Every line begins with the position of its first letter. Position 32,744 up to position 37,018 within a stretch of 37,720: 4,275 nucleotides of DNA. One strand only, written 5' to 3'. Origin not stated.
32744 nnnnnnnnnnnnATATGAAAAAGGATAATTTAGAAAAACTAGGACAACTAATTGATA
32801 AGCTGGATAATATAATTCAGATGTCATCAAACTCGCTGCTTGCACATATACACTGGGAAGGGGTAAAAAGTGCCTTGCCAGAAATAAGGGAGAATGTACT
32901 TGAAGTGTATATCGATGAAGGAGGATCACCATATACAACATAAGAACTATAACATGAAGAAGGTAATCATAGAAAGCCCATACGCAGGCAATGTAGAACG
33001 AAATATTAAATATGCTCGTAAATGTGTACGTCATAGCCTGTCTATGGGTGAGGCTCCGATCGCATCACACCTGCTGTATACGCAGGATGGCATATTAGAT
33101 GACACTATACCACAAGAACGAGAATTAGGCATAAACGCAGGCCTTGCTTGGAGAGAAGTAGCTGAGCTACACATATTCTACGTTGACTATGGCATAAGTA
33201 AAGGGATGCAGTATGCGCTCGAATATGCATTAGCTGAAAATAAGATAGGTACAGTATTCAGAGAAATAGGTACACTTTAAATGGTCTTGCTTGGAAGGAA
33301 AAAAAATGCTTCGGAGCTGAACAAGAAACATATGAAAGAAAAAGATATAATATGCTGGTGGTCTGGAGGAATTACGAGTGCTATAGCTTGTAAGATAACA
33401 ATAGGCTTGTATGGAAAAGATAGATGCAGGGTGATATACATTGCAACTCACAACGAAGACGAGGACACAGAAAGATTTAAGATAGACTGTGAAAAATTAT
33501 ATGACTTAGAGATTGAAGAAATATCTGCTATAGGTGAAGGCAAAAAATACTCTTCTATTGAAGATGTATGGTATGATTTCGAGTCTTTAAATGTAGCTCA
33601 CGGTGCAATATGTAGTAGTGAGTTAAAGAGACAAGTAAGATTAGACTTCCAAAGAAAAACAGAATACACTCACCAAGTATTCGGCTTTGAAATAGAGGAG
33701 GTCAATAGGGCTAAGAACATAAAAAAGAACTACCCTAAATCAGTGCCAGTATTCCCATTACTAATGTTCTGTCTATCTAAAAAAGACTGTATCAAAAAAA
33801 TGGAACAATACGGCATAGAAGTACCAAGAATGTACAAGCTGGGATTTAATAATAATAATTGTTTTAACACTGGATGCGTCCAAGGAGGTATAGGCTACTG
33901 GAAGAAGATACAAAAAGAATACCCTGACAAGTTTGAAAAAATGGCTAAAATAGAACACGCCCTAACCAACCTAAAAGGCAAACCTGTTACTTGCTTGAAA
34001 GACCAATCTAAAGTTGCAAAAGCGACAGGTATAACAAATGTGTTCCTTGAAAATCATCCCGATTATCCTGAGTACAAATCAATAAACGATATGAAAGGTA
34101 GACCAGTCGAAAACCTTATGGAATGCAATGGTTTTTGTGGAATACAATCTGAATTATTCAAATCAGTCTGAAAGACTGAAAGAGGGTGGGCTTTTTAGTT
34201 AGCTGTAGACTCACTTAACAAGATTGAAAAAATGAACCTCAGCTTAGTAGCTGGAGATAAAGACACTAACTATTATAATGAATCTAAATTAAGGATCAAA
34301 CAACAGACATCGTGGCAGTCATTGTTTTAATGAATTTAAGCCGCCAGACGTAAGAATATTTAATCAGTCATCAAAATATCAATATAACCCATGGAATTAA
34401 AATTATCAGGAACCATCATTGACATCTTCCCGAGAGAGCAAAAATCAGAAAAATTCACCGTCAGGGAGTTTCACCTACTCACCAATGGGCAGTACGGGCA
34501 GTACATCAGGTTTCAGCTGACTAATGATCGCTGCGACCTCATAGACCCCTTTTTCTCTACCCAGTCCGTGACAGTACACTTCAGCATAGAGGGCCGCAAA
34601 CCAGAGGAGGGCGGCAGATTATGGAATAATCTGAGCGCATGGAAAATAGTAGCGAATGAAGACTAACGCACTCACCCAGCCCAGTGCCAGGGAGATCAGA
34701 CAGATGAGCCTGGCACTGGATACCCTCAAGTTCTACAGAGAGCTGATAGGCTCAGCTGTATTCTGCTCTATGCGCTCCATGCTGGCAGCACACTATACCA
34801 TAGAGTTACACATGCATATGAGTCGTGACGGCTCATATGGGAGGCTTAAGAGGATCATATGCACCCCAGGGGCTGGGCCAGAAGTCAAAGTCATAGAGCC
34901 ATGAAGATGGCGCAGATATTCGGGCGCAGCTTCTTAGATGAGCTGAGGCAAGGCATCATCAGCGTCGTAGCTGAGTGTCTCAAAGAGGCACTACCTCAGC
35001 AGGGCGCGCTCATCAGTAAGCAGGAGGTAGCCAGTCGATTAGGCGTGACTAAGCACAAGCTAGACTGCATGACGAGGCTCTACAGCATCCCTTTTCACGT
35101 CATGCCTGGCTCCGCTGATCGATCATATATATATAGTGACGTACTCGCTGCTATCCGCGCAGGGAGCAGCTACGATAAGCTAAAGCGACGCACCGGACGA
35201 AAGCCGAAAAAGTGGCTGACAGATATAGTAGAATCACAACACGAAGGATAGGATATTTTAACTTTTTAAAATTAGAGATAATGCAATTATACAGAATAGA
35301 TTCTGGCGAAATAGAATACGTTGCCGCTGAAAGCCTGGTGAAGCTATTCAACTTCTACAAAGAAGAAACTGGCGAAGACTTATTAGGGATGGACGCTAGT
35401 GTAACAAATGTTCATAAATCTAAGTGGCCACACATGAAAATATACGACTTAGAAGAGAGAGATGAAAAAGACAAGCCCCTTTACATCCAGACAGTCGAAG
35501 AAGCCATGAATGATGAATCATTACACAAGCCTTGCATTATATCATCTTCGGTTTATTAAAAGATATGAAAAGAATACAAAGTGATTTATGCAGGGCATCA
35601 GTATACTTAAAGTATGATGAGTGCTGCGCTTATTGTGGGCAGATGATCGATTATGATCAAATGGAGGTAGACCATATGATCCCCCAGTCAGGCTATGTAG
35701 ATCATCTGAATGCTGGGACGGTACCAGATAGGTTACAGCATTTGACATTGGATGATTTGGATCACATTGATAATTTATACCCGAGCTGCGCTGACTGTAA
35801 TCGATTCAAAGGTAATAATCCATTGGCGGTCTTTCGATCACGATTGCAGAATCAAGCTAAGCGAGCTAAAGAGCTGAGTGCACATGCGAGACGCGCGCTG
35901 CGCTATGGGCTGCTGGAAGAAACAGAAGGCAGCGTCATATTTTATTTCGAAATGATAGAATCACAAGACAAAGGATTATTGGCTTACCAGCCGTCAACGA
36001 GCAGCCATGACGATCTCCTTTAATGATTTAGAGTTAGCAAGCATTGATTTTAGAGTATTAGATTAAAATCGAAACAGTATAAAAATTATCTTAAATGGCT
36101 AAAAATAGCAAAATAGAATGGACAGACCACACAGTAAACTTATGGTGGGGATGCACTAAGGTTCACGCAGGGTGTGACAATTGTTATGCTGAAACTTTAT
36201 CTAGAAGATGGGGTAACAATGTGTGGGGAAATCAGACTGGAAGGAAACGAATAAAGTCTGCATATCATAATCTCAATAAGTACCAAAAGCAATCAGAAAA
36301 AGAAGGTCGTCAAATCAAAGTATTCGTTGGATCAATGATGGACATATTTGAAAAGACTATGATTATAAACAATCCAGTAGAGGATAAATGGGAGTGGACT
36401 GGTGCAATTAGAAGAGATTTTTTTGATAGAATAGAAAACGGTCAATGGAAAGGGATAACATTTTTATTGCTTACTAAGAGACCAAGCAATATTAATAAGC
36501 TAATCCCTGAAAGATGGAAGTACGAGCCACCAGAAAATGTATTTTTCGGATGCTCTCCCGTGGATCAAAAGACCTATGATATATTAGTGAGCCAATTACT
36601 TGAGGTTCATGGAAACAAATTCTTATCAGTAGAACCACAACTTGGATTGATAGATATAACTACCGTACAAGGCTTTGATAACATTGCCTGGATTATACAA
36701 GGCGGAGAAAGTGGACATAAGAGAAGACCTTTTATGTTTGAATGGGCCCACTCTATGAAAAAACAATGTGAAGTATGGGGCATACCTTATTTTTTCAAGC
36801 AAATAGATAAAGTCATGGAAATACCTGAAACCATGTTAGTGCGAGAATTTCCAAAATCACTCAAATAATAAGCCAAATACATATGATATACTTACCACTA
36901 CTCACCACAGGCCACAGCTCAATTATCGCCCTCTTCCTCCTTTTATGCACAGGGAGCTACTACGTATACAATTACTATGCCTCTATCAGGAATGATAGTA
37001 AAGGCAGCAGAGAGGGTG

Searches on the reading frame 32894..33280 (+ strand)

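Call 13: search_protein_families(library=phrogs, proteins=[window:32894-33280:+], max_evalue=0.01)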
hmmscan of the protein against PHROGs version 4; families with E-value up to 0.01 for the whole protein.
window:32894-33280:+ (128 aa): 2 families
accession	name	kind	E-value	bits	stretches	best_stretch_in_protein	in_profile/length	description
phrog_24212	-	unknown function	2.7e-42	145.5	1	13-114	86-191/204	-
phrog_355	-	DNA, RNA and nucleotide metabolism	7.5e-25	88.8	1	14-116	67-166/249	nucleoside 2-deoxyribosyltransferase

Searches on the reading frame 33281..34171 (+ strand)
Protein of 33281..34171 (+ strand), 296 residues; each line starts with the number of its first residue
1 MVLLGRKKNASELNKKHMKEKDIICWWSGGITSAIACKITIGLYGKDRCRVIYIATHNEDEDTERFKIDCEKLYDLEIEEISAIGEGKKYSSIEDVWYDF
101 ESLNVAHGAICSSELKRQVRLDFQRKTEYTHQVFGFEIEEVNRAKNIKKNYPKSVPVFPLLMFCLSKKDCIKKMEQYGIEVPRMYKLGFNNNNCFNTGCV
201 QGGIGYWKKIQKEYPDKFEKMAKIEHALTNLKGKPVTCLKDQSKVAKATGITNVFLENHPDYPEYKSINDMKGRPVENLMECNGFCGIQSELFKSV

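Call 13: search_protein_families(library=phrogs, proteins=[window:33281-34171:+], max_evalue=0.01)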
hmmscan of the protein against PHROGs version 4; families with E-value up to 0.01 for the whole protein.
window:33281-34171:+ (296 aa): 2 families
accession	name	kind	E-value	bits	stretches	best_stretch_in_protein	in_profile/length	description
phrog_424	-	moron, auxiliary metabolic gene and host takeover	1.4e-44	153.9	1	14-289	154-417/460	phosphoadenosine phosphosulfate reductase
phrog_28782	-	unknown function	0.00061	21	1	130-225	8-94/154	-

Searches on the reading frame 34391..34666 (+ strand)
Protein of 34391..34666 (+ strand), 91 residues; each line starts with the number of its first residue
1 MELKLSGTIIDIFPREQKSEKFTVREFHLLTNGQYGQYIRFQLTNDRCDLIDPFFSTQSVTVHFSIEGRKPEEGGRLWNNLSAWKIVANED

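Call 13: search_protein_families(library=phrogs, proteins=[window:34391-34666:+], max_evalue=0.01)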
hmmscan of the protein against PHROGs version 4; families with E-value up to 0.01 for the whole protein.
window:34391-34666:+ (91 aa): 1 family
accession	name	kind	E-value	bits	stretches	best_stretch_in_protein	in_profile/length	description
phrog_4932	-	DNA, RNA and nucleotide metabolism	2.8e-16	60.7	1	3-90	1-92/117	single strand DNA binding protein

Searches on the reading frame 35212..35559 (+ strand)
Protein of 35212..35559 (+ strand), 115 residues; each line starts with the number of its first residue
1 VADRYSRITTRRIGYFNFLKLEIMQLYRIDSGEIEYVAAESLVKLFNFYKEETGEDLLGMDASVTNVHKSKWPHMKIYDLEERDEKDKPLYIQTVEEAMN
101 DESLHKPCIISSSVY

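Call 13: search_protein_families(library=phrogs, proteins=[window:35212-35559:+], max_evalue=0.01)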
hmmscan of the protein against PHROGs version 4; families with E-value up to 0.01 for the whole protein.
window:35212-35559:+ (115 aa): 1 family
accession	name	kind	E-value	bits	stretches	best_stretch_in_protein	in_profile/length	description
phrog_5459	-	unknown function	3e-05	25.7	1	32-113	8-101/103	-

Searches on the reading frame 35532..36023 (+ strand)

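Call 13: search_protein_families(library=phrogs, proteins=[window:35532-36023:+], max_evalue=0.01)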
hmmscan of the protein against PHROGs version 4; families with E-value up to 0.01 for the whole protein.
window:35532-36023:+ (163 aa): 16 families
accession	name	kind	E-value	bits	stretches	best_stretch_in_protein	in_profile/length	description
phrog_2118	-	DNA, RNA and nucleotide metabolism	9.7e-31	108.4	1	21-148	168-276/301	HNH endonuclease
phrog_1035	-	DNA, RNA and nucleotide metabolism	5.8e-11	43.8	1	25-114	155-231/271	endonuclease VII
phrog_338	-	DNA, RNA and nucleotide metabolism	2.4e-10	41.3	1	21-106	202-267/340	HNH endonuclease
phrog_5718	-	DNA, RNA and nucleotide metabolism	1.8e-07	31.5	1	14-121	113-201/394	HNH endonuclease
phrog_2214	-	DNA, RNA and nucleotide metabolism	9.7e-07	29.2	1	14-113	178-256/429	HNH endonuclease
phrog_16726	-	DNA, RNA and nucleotide metabolism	2.4e-06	28.5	1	14-100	80-147/308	HNH endonuclease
phrog_7785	-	DNA, RNA and nucleotide metabolism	7.3e-06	27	1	27-124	68-141/147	HNH endonuclease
phrog_144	-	DNA, RNA and nucleotide metabolism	1.2e-05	26.1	1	21-116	76-154/175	HNH endonuclease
phrog_589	-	DNA, RNA and nucleotide metabolism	1.8e-05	25.6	1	21-93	83-138/179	HNH endonuclease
phrog_5034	-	DNA, RNA and nucleotide metabolism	0.00017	22.8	0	79-108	64-92/138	NinG/ Rap DNA junction specific endonuclease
phrog_8828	-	DNA, RNA and nucleotide metabolism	0.0003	21.8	1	32-99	58-124/205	HNH endonuclease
phrog_1271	-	DNA, RNA and nucleotide metabolism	0.00065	20.2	1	21-123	258-343/361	HNH endonuclease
phrog_6050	-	DNA, RNA and nucleotide metabolism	0.00082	19.3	1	14-98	296-362/402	HNH endonuclease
phrog_8660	-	DNA, RNA and nucleotide metabolism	0.0037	18.4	0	20-53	115-155/196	HNH endonuclease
phrog_14314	-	DNA, RNA and nucleotide metabolism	0.0054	18.1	0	29-53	16-40/252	HNH endonuclease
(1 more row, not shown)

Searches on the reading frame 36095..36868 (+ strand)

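Call 13: search_protein_families(library=phrogs, proteins=[window:36095-36868:+], max_evalue=0.01)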
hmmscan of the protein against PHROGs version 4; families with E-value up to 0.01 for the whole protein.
window:36095-36868:+ (257 aa): 1 family
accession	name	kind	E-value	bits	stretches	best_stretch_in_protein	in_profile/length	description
phrog_2045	-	unknown function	3.4e-67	228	1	1-249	1-243/299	-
